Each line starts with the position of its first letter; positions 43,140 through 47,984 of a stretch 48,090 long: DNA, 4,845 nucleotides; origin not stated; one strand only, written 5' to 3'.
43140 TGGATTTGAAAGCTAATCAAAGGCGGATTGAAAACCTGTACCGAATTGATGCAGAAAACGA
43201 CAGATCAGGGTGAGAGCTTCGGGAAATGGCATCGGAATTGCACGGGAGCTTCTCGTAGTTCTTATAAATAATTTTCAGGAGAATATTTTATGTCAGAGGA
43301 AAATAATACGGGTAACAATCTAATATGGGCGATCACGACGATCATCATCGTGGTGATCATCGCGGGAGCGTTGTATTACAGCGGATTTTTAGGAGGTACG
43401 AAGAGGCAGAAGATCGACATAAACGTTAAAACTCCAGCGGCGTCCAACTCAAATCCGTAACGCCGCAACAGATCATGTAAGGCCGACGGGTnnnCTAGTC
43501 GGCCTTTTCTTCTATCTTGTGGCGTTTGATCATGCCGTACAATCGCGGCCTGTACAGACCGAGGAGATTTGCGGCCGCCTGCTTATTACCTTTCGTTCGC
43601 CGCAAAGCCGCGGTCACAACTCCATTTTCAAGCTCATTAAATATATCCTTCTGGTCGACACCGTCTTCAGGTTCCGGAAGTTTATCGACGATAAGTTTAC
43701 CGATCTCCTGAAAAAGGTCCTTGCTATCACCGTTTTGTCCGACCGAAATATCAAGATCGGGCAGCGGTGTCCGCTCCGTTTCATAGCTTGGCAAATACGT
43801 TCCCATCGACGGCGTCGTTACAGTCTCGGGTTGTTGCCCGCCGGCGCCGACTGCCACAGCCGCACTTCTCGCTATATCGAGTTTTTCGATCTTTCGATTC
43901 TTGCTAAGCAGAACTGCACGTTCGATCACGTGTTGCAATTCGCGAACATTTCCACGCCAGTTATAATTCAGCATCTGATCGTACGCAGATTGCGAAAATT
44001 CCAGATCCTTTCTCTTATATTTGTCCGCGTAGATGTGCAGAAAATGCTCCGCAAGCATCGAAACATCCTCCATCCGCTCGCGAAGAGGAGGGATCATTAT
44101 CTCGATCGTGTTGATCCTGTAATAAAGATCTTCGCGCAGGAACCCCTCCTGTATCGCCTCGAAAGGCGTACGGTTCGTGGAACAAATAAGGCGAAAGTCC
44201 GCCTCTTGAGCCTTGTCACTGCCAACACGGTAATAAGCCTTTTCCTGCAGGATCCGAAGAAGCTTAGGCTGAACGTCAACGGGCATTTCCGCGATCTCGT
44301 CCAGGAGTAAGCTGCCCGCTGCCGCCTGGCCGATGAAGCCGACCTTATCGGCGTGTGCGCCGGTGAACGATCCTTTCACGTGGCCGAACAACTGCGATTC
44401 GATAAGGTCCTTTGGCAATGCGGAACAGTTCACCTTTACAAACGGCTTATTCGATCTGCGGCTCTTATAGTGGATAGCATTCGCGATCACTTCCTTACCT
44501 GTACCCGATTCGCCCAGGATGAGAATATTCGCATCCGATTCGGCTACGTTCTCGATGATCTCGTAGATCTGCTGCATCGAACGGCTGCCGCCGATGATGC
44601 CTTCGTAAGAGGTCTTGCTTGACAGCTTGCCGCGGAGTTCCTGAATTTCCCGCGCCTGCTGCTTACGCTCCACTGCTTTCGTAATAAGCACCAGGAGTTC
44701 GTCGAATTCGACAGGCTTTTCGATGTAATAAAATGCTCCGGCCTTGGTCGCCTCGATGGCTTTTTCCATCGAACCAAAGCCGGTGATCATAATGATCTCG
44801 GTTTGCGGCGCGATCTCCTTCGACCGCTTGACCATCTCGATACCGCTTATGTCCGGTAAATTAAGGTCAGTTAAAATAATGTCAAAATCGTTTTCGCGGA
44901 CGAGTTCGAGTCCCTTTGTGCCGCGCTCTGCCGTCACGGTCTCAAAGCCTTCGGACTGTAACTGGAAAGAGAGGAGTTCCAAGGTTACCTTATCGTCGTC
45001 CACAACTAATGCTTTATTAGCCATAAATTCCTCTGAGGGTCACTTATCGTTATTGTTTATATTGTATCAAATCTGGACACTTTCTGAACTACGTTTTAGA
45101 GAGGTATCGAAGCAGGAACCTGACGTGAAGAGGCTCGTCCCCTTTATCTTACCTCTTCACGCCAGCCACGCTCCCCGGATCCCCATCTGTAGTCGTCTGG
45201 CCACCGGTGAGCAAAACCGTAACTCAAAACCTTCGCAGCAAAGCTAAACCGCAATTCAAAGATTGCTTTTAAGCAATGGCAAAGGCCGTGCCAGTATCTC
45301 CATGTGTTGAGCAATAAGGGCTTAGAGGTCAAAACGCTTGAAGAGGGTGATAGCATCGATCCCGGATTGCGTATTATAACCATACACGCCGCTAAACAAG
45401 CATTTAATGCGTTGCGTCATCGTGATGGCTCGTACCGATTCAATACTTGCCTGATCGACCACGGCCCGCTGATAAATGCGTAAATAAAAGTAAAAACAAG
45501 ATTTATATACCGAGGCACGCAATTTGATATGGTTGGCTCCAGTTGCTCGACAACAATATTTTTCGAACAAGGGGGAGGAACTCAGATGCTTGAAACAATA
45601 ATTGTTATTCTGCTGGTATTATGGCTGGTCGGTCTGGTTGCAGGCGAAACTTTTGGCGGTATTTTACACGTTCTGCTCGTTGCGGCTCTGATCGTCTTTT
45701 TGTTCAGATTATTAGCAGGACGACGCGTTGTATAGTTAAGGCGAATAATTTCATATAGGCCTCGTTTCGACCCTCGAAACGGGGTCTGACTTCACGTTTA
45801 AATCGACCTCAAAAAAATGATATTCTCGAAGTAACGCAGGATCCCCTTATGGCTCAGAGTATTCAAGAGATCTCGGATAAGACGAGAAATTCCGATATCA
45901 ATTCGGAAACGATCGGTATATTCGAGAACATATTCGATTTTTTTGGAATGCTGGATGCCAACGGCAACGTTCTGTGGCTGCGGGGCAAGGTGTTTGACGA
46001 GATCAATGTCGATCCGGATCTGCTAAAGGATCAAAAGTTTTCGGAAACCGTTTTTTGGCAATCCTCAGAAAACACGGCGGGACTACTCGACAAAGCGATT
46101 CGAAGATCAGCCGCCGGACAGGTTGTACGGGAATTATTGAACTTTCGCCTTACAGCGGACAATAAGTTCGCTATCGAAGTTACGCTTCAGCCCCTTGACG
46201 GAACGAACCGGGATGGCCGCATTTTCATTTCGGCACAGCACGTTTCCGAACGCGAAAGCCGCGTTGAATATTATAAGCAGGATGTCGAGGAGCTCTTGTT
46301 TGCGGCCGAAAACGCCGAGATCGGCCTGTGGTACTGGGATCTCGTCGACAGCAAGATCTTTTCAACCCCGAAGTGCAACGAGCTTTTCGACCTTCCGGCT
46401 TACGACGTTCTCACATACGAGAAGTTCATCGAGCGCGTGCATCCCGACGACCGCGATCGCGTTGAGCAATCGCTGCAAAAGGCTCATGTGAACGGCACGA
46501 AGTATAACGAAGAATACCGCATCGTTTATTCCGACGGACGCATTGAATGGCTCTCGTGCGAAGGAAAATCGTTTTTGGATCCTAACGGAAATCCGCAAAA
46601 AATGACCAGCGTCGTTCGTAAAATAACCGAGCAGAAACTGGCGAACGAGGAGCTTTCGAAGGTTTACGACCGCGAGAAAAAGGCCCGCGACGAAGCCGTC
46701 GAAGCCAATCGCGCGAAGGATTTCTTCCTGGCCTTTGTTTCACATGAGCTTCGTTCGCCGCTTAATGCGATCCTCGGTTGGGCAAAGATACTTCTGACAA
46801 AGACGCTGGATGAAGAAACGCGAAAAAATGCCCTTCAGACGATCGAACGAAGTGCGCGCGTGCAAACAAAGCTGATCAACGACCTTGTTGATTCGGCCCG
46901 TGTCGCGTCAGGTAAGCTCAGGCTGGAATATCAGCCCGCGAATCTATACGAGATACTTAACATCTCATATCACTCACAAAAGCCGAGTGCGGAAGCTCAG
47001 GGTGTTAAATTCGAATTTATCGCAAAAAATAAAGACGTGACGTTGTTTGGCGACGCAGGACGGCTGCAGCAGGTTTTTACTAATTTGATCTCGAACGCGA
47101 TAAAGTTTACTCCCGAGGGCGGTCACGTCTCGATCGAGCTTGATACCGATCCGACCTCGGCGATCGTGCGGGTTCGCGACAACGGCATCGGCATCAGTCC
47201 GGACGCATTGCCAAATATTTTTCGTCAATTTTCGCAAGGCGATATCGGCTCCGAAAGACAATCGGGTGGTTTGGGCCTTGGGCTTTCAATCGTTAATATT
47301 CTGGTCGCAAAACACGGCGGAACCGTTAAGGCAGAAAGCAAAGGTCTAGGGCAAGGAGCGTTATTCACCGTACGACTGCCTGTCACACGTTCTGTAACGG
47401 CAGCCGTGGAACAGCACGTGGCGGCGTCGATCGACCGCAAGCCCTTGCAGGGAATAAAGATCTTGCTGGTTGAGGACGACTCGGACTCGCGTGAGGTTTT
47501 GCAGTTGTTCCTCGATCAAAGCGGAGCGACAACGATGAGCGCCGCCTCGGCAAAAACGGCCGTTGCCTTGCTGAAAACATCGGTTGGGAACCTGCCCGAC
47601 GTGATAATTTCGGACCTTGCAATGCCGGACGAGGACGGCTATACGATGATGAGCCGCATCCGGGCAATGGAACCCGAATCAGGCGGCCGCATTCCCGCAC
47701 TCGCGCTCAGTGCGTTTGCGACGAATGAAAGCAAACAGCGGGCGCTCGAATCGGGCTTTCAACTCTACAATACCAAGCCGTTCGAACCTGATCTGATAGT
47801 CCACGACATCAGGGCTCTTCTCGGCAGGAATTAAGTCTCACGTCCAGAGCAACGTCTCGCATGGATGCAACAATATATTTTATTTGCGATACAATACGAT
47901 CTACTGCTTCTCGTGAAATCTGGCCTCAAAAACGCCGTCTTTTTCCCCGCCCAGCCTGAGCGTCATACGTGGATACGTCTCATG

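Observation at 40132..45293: Three consensus sigma-54 promoters packed around an NtrC-family activator define a compact, uncharacterised envelope/stress regulon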

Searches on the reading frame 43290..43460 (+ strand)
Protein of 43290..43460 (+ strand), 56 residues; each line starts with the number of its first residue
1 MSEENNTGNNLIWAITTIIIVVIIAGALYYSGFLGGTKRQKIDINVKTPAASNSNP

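Call 6: search_protein_families(library=pfam, proteins=[window:43290-43460:+], max_evalue=0.01)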
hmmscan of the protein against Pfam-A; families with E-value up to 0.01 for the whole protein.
window:43290-43460:+ (56 aa): 0 families

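Call 36: find_homologous_proteins(query=window:43290-43460:+, max_evalue=0.001)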
Query window:43290-43460:+ (56 aa): 317 proteins with E <= 0.001 among 317 candidates; the best 120 are listed.
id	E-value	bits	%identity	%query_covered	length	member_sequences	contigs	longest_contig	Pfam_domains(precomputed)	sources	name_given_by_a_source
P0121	1.8e-26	108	93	100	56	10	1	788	-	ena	-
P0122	3.2e-25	104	91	100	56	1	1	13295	-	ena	-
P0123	3.7e-25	103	93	98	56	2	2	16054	-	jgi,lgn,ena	-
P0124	6.0e-24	100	93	96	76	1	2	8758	-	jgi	jgi:hypothetical protein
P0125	1.2e-22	96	90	91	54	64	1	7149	-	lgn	-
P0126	3.5e-22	94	87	93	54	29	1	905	-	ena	-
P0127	4.7e-22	94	86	98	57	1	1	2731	-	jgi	jgi:hypothetical protein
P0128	1.0e-21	93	85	93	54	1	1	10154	-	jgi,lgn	jgi:hypothetical protein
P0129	1.6e-21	92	86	91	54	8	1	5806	-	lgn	-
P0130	2.1e-21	92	84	91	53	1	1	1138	-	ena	-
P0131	2.7e-21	91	86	91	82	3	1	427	-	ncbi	-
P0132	2.8e-21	91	86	91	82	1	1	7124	-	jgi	jgi:hypothetical protein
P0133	3.6e-21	91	86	91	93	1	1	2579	-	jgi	jgi:hypothetical protein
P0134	3.9e-21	91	81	95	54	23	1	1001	-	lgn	-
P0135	4.3e-21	91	86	91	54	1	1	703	-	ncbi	-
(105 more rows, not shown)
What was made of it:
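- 43290..43460 (+): Target gene: a 56-aa protein with a single transmembrane helix (pep56). It is monocistronic. 317 homologous clusters of about 51-93 aa as called (mostly 51-57), 70-93% identical among those listed (call 36).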

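Call 56: search_protein_families(library=ncbifam, proteins=[window:43290-43460:+], max_evalue=0.001)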
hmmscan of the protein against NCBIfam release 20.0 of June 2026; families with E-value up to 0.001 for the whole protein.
window:43290-43460:+ (56 aa): 0 families

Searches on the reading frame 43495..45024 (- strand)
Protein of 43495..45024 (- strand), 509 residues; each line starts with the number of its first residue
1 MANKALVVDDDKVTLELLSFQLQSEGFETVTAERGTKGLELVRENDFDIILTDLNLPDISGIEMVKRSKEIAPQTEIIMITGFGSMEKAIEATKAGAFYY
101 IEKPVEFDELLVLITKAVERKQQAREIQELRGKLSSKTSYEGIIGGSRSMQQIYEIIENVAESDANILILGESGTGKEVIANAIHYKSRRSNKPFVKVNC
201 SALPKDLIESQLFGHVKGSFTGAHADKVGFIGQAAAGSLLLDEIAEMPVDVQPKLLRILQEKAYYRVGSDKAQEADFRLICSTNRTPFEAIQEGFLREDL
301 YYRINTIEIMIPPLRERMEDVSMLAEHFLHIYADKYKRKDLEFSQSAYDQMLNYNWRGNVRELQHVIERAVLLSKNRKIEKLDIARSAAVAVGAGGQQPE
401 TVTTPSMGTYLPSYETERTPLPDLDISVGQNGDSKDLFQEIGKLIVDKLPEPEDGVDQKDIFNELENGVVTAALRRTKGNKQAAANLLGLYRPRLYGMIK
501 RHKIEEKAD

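Call 6: search_protein_families(library=pfam, proteins=[window:43495-45024:-], max_evalue=0.01)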
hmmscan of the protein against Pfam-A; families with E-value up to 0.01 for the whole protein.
window:43495-45024:- (509 aa): 11 families
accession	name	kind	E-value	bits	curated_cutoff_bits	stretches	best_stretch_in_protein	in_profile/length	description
PF00158.32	Sigma54_activat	-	8.2e-66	221.3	20.2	1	143-309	1-167/168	Sigma-54 interaction domain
PF00072.30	Response_reg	-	4.6e-28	98.1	30.2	1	6-113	2-109/111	Response regulator receiver domain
PF25601.1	AAA_lid_14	-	1.3e-20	73.4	27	1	315-386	1-72/87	AAA+ ATPase lid domain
PF14532.12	Sigma54_activ_2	-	1.1e-19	71.5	25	1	144-314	1-138/138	Sigma-54 interaction domain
PF07728.20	AAA_5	-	7e-09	36.2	22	1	166-288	1-126/139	AAA domain (dynein-related subfamily)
PF02954.25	HTH_8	-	1.5e-06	28.2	22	1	464-496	4-36/42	Bacterial regulatory protein, Fis family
PF01078.27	Mg_chelatase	-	3.8e-05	23.6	20.3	0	222-289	93-162/207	Magnesium chelatase, subunit ChlI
PF07724.20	AAA_2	-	9.5e-05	22.9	27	1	165-262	4-102/166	AAA domain (Cdc48 subfamily)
PF00004.35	AAA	-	0.00021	22.2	21.2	1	167-300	1-122/131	ATPase family associated with various cellular activities (AAA)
PF06068.19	TIP49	-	0.0058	16.3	23.8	0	133-202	16-87/347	TIP49 P-loop domain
PF20720.3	nSTAND3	-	0.0095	16.1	27.2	0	152-198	5-51/155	Novel STAND NTPase 3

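Call 55: search_solved_structures(query=window:43495-45024:-, max_evalue=1e-30)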
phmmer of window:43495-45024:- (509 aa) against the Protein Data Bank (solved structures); distinct sequences matched with E-value up to 1e-30: 35.
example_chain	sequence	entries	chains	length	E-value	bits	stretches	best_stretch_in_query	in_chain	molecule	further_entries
4l4u_A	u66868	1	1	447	5.1e-99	335.6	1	5-384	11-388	Transcriptional regulator (NtrC family)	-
1ny5_A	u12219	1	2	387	8.1e-99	335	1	5-383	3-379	transcriptional regulator (NtrC family)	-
5ep0_A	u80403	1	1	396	2.8e-92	313.4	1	5-379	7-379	Putative repressor protein luxO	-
3dzd_A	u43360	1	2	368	9.1e-81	275.5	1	4-377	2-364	Transcriptional regulator (NtrC family)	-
8p53_C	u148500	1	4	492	8.4e-73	249.2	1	91-373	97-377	Transcriptional regulator FleQ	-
5ep1_A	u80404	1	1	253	4.3e-72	246.9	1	142-379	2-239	Putative repressor protein luxO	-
5ep2_A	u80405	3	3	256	4.5e-72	246.8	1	142-379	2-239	Putative repressor protein luxO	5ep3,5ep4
8pb9_D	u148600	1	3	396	3.8e-71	243.7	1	91-373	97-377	Transcriptional regulator FleQ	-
5exx_A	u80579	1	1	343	3.4e-70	240.6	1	140-373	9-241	Transcriptional regulator FleQ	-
6jdi_A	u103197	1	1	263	1.2e-69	238.8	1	140-373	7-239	Nitrogen assimilation regulatory protein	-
5exp_A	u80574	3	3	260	5.5e-69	236.6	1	140-373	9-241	Transcriptional regulator FleQ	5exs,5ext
7ejw_C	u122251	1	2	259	5.5e-69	236.6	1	140-373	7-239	Transcriptional regulator FleQ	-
6j7e_A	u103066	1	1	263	5.8e-69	236.5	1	140-373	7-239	Nitrogen assimilation regulatory protein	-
6jdl_A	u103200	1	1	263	1.5e-68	235.2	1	140-373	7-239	Nitrogen assimilation regulatory protein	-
4ly6_A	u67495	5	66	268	4.5e-68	233.6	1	142-383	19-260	Transcriptional regulator (NtrC family)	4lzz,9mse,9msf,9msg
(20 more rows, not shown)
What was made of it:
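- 43495..45024 (-): Activator: an NtrC-family response regulator/enhancer-binding protein (REC, sigma-54 AAA+ domain with GSFTGA loop, HTH_8). The best solved relatives are the Aquifex NtrC-family regulators 4l4u and 1ny5 and LuxO (call 55).
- On NtrC-family response-regulator enhancer-binding protein: Hits to the Aquifex NtrC-family regulators (4l4u, 1ny5) reach E about 1e-98 (call 55).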

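Call 56: search_protein_families(library=ncbifam, proteins=[window:43495-45024:-], max_evalue=0.001)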
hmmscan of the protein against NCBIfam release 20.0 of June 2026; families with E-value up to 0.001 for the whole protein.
window:43495-45024:- (509 aa): 114 families (the best 25 are shown)
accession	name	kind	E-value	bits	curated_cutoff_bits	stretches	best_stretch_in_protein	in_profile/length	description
NF008469.0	PRK11361.1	equivalog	2.5e-121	405.6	714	1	2-392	4-394/461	acetoacetate metabolism transcriptional regulator AtoC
TIGR01818.1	ntrC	equivalog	3.7e-115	385.3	558.6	2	6-389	2-382/463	nitrogen regulation protein NR(I)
TIGR02915.1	PEP_resp_reg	equivalog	9.9e-114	380.6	502.6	2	6-385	2-383/445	PEP-CTERM-box response regulator transcription factor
NF041946.1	LuxO_transreg_Vib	equivalog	1.2e-112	377.1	800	1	19-380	13-372/463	quorum-sensing sigma-54 dependent transcriptional regulator LuxO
NF011695.0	PRK15115.1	equivalog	3.4e-99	332.6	763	1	4-379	8-373/445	two-component system response regulator GlrR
NF007689.0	PRK10365.1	equivalog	8.6e-99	331.3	760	1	5-383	8-381/441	sigma-54-dependent response regulator transcription factor ZraR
NF008176.1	PRK10923.1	equivalog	1.1e-95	321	620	1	5-378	6-375/469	nitrogen regulation protein NR(I)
TIGR01817.1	nifA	equivalog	1.1e-94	318.1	528.85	1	117-389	173-443/534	nif-specific transcriptional activator NifA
NF038308.1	RNA_repair_RtcR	equivalog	2.3e-94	317.2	650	1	86-494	123-503/530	RNA repair transcriptional activator RtcR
NF041552.1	TF_PrdR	equivalog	6.5e-94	315.3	795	1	127-385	253-511/577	sigma-54 dependent transcriptional regulator PrdR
NF051870.1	NAssimRespRegNtrX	equivalog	1.5e-93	314.1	600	1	4-386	3-380/452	nitrogen assimilation response regulator NtrX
NF049963.1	RespRegFlgRCampy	domain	2.3e-93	313.4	750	1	36-384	35-377/429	fla regulon two-component system response regulator FlgR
NF003451.0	PRK05022.1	equivalog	2.2e-91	307.1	476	1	121-504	169-510/512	nitric oxide reductase transcriptional regulator NorR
NF050807.1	TransRegFlbDCaul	equivalog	1.4e-88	297.7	750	1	26-390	24-367/454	sigma-54-dependent transcriptional regulator FlbD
TIGR02974.1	phageshock_pspF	equivalog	1.1e-77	261.6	443.55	1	143-502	1-336/336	phage shock protein operon transcriptional activator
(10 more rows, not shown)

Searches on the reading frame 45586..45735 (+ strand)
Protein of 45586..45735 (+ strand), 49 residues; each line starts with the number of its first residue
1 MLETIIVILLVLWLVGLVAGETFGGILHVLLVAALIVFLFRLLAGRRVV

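Call 6: search_protein_families(library=pfam, proteins=[window:45586-45735:+], max_evalue=0.01)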
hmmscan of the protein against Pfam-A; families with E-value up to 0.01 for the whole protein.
window:45586-45735:+ (49 aa): 1 family
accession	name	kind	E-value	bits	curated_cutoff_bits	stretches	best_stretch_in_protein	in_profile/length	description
PF18919.5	DUF5670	-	4.4e-13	49.5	23.5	1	1-43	1-42/43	Family of unknown function (DUF5670)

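Call 56: search_protein_families(library=ncbifam, proteins=[window:45586-45735:+], max_evalue=0.001)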
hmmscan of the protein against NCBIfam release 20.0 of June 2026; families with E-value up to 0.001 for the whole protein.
window:45586-45735:+ (49 aa): 1 family
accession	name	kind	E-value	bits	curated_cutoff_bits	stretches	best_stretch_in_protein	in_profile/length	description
NF033488.1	lmo0937_fam_TM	equivalog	4.3e-13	49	30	1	2-45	1-43/43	lmo0937 family membrane protein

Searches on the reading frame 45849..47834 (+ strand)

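Call 6: search_protein_families(library=pfam, proteins=[window:45849-47834:+], max_evalue=0.01)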
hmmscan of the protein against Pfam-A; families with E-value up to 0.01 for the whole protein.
window:45849-47834:+ (661 aa): 8 families
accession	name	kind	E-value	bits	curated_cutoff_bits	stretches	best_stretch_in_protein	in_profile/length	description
PF02518.31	HATPase_c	-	9.9e-30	103.7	26.4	1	401-513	1-110/111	Histidine kinase-, DNA gyrase B-, and HSP90-like ATPase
PF00072.30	Response_reg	-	1.3e-19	70.8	30.2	1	538-654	1-110/111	Response regulator receiver domain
PF08447.18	PAS_3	-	1.4e-15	57.7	25.6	1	170-256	2-89/89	PAS fold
PF00512.31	HisKA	-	7.9e-15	55.1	26.9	1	290-354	2-65/66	His Kinase A (phospho-acceptor) domain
PF08448.16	PAS_4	-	1.3e-06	29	23.1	0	196-263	42-109/110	PAS fold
PF00989.32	PAS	-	4.8e-05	23.8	22.6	1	154-251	8-105/113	PAS fold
PF13589.12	HATPase_c_3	-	0.001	19.5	25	1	408-488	5-86/137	Histidine kinase-, DNA gyrase B-, and HSP90-like ATPase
PF13581.12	HATPase_c_2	-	0.0032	17.9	27.4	1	410-479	40-104/127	Histidine kinase-like ATPase domain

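Call 56: search_protein_families(library=ncbifam, proteins=[window:45849-47834:+], max_evalue=0.001)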
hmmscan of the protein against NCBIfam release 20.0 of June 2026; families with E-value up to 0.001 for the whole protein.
window:45849-47834:+ (661 aa): 144 families (the best 25 are shown)
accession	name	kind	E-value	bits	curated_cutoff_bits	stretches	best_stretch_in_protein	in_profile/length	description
TIGR02956.1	TMAO_torS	equivalog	2.9e-74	250.7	676.5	1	257-657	431-819/967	TMAO reductase system sensor histidine kinase/response regulator TorS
NF008318.0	PRK11107.1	equivalog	8.4e-63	212.7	890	2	279-567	282-568/920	two-component sensor histidine kinase BarA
NF041947.1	LuxQ_Vibrio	equivalog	1.9e-54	184.9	1200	1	275-646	457-827/843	quorum-sensing autoinducer 2 sensor kinase/phosphatase LuxQ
NF047874.1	MASE3_PAS_HK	subfamily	8.4e-54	183.4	560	1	170-524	287-636/655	MASE3 domain-containing sensor histidine kinase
NF041880.1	EPS_EpsF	equivalog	9.7e-54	182.6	900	1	190-511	187-492/492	response regulator EpsF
NF008302.0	PRK11091.1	equivalog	2e-53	181.7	838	1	211-649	218-634/779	aerobic respiration two-component sensor histidine kinase ArcB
NF047465.1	hybrid_HK_LvrA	exception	3.3e-53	180.9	1200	1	266-653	178-579/819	hybrid histidine kinase/response regulator LvrA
NF008099.0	PRK10841.1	equivalog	4.6e-53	180.2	920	2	282-518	462-696/949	two-component system sensor histidine kinase RcsC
NF046044.1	PnpS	equivalog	2.3e-52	178.3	400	1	289-511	169-390/390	two-component system histidine kinase PnpS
NF011874.0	PRK15347.1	equivalog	3.5e-52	177.6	852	2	277-515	385-617/921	two component system sensor kinase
NF038297.2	hybrid_HK_HrmK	equivalog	4.6e-51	174.2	725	1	268-648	213-598/607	hybrid histidine kinase/response regulator HrmK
NF041832.1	near_NosP_CTERM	subfamily_domain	7.4e-50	170.1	400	1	285-647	2-359/370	NahK/ErcS family hybrid sensor histidine kinase/response regulator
NF008543.0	PRK11466.1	equivalog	5.6e-49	166.8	982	1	267-644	421-784/914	TMAO reductase system sensor histidine kinase/response regulator TorS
TIGR02966.1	phoR_proteo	equivalog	3.4e-46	157.8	334.2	1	289-510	113-333/333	phosphate regulon sensor histidine kinase PhoR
NF041735.1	hist_kin_RppB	equivalog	3.2e-42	144.8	400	1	290-511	216-438/438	two-component system sensor histidine kinase RppB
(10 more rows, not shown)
